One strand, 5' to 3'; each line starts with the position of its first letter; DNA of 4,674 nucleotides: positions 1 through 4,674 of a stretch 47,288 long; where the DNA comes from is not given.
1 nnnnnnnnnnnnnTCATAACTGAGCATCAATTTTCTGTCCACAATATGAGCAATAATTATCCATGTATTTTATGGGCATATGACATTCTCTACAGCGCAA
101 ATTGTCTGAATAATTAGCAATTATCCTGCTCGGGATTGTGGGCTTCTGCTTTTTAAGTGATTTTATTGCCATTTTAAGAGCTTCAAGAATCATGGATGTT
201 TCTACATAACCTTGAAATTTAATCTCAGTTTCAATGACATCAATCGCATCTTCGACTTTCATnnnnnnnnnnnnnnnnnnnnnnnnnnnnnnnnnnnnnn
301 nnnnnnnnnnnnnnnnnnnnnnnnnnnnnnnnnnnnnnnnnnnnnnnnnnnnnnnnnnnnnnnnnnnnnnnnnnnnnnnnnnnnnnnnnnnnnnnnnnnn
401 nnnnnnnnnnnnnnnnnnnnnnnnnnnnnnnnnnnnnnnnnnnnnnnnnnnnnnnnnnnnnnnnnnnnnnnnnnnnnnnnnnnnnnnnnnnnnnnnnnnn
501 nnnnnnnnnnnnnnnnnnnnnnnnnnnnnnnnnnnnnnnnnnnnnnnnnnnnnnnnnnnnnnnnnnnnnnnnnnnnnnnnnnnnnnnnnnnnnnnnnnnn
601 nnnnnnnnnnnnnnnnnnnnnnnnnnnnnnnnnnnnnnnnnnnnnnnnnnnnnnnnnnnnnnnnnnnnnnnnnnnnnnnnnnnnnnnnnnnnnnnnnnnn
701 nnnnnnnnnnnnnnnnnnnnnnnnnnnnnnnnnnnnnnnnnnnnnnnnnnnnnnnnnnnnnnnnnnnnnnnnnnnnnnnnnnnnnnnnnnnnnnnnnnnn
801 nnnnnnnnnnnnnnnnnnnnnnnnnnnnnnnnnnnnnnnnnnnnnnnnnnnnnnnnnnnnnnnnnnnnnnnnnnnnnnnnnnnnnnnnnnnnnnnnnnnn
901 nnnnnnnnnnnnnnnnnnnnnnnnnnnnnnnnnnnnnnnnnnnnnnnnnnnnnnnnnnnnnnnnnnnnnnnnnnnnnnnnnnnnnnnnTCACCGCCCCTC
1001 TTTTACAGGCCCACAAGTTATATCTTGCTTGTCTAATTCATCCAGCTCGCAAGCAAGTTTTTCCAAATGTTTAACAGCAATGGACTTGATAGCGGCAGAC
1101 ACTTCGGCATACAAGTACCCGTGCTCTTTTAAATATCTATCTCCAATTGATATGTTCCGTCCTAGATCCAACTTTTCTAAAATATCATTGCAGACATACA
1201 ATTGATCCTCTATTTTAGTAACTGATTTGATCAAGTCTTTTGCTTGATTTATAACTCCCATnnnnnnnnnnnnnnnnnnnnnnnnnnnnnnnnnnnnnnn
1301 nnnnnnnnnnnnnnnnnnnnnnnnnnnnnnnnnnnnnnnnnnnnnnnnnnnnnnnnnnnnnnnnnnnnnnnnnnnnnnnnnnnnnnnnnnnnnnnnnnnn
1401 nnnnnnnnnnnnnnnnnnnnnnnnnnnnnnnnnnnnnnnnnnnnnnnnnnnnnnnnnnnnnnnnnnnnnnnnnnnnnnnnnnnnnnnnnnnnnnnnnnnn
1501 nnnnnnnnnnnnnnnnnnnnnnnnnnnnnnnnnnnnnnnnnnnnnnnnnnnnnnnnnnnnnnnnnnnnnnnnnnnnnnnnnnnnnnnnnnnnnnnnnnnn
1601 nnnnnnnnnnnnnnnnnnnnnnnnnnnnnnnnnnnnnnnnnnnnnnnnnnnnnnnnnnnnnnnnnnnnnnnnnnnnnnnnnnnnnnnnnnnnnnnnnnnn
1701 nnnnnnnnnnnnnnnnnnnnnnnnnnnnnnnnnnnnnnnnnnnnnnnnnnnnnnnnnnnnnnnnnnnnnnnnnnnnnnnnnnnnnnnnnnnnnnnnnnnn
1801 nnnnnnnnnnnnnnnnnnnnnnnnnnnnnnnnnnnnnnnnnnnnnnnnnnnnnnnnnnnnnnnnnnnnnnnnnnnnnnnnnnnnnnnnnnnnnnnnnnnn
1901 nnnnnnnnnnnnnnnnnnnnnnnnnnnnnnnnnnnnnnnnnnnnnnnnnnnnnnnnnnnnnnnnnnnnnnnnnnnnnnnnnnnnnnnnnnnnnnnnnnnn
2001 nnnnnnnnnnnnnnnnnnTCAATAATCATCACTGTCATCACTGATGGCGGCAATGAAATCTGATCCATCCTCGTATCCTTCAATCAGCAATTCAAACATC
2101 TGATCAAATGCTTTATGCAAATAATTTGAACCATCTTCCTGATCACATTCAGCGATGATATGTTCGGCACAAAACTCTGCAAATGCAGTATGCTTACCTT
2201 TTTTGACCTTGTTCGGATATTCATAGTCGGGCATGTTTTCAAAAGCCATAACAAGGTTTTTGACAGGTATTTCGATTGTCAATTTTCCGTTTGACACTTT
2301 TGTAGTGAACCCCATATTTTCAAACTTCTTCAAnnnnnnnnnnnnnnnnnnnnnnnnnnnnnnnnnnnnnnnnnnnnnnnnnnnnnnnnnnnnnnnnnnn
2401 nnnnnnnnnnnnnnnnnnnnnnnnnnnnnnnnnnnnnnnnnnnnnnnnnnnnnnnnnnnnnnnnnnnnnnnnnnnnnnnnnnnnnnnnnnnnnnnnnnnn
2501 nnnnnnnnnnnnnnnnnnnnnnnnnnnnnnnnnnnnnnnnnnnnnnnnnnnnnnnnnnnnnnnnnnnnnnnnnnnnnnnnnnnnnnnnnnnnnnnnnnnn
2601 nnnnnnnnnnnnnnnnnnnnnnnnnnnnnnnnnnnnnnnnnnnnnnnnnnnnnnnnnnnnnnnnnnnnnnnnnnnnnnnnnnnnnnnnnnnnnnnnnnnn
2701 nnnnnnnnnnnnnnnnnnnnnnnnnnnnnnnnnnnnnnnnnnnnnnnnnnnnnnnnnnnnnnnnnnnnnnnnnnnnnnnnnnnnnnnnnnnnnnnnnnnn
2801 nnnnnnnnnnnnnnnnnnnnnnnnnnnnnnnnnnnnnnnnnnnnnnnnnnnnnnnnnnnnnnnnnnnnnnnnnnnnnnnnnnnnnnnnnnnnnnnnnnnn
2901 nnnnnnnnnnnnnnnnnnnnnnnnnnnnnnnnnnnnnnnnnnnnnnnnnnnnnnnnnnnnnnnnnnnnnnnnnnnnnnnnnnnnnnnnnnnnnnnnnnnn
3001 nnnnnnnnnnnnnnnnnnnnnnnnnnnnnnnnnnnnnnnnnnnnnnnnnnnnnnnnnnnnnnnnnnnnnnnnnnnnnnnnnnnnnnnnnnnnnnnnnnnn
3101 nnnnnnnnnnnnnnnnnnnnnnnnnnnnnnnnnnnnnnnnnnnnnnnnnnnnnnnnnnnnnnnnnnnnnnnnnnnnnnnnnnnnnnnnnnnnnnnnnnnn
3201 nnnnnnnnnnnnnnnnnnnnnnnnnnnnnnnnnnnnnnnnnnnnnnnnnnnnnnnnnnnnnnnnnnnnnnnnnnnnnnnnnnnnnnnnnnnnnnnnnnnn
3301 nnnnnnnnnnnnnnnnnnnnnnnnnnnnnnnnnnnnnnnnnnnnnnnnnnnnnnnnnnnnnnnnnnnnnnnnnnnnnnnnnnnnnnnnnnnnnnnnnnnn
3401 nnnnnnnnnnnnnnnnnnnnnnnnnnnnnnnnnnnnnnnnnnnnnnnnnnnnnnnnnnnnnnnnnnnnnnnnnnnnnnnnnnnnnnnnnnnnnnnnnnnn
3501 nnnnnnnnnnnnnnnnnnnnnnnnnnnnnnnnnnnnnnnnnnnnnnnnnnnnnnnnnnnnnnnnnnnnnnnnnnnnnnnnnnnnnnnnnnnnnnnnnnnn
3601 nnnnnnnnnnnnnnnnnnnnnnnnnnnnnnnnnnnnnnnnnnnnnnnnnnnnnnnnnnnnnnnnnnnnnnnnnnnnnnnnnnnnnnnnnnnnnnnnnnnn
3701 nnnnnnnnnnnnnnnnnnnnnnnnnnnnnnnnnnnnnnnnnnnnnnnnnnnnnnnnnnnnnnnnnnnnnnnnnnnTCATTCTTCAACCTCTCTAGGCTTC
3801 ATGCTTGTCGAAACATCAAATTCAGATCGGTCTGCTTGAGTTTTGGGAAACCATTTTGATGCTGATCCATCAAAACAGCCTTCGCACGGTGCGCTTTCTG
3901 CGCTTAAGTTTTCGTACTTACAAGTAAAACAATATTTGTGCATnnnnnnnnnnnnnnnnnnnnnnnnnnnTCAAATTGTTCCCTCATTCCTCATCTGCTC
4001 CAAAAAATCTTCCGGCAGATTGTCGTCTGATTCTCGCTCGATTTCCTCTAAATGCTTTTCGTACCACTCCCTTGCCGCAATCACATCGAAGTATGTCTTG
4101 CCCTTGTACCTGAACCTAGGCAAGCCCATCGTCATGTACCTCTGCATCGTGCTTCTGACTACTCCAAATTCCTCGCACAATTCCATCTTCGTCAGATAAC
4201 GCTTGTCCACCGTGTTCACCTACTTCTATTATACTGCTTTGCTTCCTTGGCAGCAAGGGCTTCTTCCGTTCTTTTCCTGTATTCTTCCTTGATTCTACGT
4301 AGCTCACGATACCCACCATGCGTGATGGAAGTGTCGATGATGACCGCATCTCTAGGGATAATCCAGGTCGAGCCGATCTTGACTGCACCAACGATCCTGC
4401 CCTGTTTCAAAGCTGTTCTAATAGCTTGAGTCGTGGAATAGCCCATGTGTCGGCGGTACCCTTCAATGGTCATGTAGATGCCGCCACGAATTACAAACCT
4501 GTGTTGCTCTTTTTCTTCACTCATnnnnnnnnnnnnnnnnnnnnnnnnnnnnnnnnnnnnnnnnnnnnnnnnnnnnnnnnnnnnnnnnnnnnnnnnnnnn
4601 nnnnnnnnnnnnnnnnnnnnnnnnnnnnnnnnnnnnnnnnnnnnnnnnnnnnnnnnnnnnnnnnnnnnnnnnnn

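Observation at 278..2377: A 24-nt element repeated at gene boundaries of the early arm in one orientation (stoperator- or start-associated-sequence-like)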

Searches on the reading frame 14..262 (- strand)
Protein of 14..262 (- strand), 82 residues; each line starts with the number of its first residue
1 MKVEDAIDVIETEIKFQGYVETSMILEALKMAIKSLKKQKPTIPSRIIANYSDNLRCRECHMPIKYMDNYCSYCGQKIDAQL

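Call 28: search_protein_families(library=phrogs, proteins=[window:14-262:-], max_evalue=0.001)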
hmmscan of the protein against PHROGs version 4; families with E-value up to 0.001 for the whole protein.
window:14-262:- (82 aa): 1 family
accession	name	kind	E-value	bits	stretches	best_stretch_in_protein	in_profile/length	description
phrog_10714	-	unknown function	7.6e-09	36.8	1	1-80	4-101/109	-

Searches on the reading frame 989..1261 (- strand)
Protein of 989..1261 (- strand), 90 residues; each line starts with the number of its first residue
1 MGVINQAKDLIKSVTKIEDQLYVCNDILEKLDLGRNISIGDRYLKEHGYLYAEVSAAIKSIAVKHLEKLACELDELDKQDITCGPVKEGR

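Call 28: search_protein_families(library=phrogs, proteins=[window:989-1261:-], max_evalue=0.001)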
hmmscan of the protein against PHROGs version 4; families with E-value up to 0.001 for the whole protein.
window:989-1261:- (90 aa): 0 families

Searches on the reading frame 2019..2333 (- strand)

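Call 28: search_protein_families(library=phrogs, proteins=[window:2019-2333:-], max_evalue=0.001)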
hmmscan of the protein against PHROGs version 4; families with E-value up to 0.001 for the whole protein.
window:2019-2333:- (104 aa): 1 family
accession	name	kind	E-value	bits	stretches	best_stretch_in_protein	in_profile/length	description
phrog_8560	-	unknown function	4.9e-06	27.7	1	11-87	3-79/89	-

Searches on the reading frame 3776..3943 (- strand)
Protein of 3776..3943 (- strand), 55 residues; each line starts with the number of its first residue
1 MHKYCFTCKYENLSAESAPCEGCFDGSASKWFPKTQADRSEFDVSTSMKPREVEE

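Call 28: search_protein_families(library=phrogs, proteins=[window:3776-3943:-], max_evalue=0.001)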
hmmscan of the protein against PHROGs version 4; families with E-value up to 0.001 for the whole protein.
window:3776-3943:- (55 aa): 1 family
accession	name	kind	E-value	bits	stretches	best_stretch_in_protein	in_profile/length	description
phrog_19852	-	unknown function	8.4e-05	23.4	1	2-27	11-36/53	-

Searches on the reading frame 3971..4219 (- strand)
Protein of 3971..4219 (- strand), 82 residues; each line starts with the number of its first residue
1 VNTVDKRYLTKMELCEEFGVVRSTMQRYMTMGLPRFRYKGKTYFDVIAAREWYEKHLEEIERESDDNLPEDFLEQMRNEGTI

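Call 10: search_protein_families(library=pfam, proteins=[window:3971-4219:-], max_evalue=0.01)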
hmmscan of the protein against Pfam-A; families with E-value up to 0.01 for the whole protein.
window:3971-4219:- (82 aa): 1 family
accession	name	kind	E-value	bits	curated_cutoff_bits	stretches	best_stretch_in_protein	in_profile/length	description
PF07471.18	Phage_Nu1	-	0.0038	17.3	30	1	10-64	4-61/164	Phage DNA packaging protein Nu1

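Call 28: search_protein_families(library=phrogs, proteins=[window:3971-4210:-], max_evalue=0.001)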
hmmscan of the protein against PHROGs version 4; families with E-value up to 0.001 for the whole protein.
window:3971-4210:- (79 aa): 3 families
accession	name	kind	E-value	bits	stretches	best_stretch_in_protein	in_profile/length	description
phrog_668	-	DNA, RNA and nucleotide metabolism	1.2e-06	29.3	1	3-65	61-125/181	HTH DNA binding protein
phrog_57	-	head and packaging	1.4e-06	29.3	1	2-69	9-88/199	terminase small subunit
phrog_66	-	integration and excision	7e-05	23.7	1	2-68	90-158/412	excisionase and transcriptional regulator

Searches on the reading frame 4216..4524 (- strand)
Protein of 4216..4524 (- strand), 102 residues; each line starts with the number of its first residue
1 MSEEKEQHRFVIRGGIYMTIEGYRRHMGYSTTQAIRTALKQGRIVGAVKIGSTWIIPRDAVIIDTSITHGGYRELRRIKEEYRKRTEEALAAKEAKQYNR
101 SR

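Call 28: search_protein_families(library=phrogs, proteins=[window:4216-4524:-], max_evalue=0.001)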
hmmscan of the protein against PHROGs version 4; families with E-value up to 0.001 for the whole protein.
window:4216-4524:- (102 aa): 2 families
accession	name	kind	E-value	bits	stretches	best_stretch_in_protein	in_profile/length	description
phrog_22141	-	DNA, RNA and nucleotide metabolism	1e-05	26.4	1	31-65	50-84/166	DNA binding protein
phrog_10045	-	DNA, RNA and nucleotide metabolism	1.7e-05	25.5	1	31-62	33-64/74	HTH DNA binding protein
